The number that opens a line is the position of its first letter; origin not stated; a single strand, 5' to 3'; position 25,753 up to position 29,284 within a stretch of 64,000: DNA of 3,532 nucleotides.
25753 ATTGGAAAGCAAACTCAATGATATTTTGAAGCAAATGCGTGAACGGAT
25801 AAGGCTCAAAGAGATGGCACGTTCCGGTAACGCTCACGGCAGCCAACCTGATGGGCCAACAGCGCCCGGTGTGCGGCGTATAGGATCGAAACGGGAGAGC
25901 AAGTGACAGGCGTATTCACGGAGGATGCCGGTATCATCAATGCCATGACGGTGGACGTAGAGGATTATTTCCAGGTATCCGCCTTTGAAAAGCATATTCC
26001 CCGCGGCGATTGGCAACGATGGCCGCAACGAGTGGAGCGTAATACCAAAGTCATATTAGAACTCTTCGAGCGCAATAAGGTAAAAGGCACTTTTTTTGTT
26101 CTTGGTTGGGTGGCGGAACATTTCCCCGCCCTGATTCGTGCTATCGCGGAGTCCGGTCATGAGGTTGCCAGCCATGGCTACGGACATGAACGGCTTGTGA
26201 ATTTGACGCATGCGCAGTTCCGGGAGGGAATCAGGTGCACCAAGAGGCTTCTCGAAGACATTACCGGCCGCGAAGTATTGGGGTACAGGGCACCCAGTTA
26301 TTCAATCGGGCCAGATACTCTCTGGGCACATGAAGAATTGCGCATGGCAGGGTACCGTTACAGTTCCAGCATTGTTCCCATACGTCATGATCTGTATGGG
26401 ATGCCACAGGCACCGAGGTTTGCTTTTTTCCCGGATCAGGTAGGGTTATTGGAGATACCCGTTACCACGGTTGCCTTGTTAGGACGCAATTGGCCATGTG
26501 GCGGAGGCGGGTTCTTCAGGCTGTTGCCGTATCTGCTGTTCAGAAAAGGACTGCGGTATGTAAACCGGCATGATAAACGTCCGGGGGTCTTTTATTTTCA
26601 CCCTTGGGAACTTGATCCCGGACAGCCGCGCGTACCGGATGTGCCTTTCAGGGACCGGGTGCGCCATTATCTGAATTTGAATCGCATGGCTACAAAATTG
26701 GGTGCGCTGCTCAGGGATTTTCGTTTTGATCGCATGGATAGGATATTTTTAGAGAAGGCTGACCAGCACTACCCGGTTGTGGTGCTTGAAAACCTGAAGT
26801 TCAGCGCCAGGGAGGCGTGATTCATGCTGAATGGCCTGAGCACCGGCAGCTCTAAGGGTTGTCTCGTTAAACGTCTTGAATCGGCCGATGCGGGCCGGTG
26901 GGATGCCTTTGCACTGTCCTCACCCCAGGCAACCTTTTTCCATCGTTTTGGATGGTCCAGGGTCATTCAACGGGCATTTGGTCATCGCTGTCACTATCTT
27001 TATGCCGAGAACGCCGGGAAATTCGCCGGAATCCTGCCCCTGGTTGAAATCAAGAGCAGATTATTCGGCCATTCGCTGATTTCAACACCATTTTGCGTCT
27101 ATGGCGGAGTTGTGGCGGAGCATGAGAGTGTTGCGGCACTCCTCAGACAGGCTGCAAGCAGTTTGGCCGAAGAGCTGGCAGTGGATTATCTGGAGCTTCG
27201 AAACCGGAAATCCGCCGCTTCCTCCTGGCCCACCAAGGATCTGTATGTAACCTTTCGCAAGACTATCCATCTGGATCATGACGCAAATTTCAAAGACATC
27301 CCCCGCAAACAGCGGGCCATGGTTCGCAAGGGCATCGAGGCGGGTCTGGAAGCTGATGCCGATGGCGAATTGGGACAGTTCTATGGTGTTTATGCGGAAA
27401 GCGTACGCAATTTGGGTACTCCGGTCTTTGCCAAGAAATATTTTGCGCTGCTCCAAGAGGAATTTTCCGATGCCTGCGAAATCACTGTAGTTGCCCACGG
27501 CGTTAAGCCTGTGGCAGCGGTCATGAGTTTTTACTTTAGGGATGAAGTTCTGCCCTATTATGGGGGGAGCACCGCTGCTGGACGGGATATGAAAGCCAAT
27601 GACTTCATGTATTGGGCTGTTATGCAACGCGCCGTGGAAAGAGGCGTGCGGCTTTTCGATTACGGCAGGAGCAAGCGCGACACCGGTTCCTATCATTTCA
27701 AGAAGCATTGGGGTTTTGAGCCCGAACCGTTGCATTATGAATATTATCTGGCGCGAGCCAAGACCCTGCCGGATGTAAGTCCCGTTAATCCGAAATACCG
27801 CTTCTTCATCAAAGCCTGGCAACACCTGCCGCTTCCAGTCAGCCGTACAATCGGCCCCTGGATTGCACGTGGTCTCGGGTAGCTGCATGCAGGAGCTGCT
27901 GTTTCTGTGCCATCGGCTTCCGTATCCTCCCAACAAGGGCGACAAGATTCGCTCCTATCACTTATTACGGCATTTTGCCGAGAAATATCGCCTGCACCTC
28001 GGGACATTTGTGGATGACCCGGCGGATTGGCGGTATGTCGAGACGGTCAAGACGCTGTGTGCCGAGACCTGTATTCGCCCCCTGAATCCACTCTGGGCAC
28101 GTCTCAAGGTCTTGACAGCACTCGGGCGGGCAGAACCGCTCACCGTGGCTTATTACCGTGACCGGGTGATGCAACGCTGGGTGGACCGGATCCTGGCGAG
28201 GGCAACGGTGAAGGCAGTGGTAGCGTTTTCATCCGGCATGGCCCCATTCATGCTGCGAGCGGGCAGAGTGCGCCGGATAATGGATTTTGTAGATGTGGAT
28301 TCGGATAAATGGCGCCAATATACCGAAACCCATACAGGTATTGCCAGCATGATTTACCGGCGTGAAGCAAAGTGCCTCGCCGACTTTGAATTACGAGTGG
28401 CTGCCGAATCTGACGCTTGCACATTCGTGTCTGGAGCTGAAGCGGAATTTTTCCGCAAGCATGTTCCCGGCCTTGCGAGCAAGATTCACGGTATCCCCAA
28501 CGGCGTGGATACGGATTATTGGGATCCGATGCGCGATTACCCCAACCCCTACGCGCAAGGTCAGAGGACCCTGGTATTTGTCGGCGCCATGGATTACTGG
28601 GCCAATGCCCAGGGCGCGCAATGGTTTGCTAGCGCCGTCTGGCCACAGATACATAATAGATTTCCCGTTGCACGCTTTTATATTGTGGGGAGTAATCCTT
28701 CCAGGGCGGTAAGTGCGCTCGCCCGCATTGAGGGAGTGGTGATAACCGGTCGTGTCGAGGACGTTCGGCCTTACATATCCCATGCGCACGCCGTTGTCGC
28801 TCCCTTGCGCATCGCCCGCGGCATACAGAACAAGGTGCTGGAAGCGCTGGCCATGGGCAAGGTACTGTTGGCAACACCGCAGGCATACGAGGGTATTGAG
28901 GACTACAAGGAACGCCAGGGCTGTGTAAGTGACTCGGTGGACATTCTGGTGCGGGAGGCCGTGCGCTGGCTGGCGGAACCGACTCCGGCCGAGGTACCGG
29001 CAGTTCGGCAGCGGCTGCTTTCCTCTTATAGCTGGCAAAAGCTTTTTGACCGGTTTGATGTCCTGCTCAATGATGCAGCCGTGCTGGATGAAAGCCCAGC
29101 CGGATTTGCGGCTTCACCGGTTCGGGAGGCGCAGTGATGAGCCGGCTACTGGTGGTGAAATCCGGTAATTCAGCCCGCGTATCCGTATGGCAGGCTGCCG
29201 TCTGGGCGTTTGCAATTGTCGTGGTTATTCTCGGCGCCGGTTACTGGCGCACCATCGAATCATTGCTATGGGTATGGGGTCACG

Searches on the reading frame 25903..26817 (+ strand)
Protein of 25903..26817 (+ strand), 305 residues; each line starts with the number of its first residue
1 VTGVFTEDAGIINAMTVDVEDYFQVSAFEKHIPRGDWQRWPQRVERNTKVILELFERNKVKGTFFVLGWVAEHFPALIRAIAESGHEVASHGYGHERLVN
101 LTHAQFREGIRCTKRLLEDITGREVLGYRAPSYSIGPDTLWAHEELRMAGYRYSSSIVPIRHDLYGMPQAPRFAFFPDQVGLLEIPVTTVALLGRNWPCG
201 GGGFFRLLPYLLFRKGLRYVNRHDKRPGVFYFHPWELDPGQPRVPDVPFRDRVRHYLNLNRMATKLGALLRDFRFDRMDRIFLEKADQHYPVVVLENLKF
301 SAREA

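Call 12: search_protein_families(library=ncbifam, proteins=[window:25903-26817:+], max_evalue=0.00001)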
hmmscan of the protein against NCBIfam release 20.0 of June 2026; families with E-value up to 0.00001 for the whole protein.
window:25903-26817:+ (305 aa): 8 families
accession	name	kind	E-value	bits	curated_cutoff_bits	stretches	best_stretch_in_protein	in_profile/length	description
TIGR03006.1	pepcterm_polyde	equivalog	1.9e-126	420.8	276.2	1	13-282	1-271/272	XrtA system polysaccharide deacetylase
TIGR02764.1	spore_ybaN_pdaB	equivalog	1.7e-16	60.6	237.4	1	45-147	18-120/191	polysaccharide deacetylase family sporulation protein PdaB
NF045821.1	PgAcgDacpgdA1_Bac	equivalog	2.7e-15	56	400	1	48-145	103-201/282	peptidoglycan-N-acetylglucosamine deacetylase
TIGR04243.1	nodulat_NodB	equivalog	7.5e-13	48.4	240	1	48-131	17-101/197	chitooligosaccharide deacetylase NodB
TIGR02884.1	spore_pdaA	equivalog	1.1e-11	44.8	298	1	47-145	51-150/224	delta-lactam-biosynthetic de-N-acetylase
TIGR02873.1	spore_ylxY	hypoth_equivalog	2.5e-11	43.3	391.5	1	49-148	101-200/268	probable sporulation protein, polysaccharide deacetylase family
TIGR03212.1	uraD_N-term-dom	equivalog_domain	1.5e-07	30.7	424.6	1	51-140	82-171/297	allantoinase PuuE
NF045822.1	PgAcgDacpgdA2_Bac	equivalog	3e-07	30.1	400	1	47-131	83-167/274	peptidoglycan-N-acetylglucosamine deacetylase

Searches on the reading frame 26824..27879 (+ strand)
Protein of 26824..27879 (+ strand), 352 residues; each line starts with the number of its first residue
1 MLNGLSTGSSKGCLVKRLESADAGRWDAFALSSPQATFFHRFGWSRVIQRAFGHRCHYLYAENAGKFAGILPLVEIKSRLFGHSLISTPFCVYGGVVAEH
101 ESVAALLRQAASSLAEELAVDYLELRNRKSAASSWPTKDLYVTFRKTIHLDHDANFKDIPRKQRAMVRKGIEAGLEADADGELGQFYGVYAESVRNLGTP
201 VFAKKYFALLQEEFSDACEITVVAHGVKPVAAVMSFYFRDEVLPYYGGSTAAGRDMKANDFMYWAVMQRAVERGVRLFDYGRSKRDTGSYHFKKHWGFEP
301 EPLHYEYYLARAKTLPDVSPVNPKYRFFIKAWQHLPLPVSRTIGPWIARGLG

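Call 12: search_protein_families(library=ncbifam, proteins=[window:26824-27879:+], max_evalue=0.00001)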
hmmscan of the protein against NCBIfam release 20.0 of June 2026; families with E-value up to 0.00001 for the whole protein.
window:26824-27879:+ (352 aa): 2 families
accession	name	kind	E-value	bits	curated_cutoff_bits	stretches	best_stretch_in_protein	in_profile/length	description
TIGR03019.1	pepcterm_femAB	equivalog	1.6e-148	494.1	260.35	1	25-352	2-330/330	FemAB family XrtA/PEP-CTERM system-associated protein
NF047883.1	UAcmpLyAlTFemX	equivalog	2.4e-06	27.1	500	1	154-295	162-310/337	UDP-N-acetylmuramoylpentapeptide-lysine N(6)-alanyltransferase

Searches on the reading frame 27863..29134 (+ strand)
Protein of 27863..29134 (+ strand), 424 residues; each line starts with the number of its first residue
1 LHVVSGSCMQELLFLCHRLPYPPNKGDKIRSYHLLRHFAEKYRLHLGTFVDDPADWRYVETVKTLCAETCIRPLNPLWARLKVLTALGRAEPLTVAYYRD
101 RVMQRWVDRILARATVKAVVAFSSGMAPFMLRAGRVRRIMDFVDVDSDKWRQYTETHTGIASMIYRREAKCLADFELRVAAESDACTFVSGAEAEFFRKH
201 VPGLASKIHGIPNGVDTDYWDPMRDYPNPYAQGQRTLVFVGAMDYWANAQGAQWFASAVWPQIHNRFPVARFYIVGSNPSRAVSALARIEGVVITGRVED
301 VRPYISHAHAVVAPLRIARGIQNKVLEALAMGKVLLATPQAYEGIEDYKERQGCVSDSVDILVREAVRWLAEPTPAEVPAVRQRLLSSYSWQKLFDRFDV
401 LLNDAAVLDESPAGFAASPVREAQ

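Call 13: search_protein_families(library=ncbifam, proteins=[window:27863-29134:+], max_evalue=0.00001)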
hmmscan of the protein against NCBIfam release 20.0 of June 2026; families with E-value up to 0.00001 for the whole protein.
window:27863-29134:+ (424 aa): 1 family
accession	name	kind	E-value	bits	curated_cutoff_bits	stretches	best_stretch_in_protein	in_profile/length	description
TIGR03087.1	stp1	hypoth_equivalog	3.5e-155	517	316.65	1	12-403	1-395/397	TIGR03087 family PEP-CTERM/XrtA system glycosyltransferase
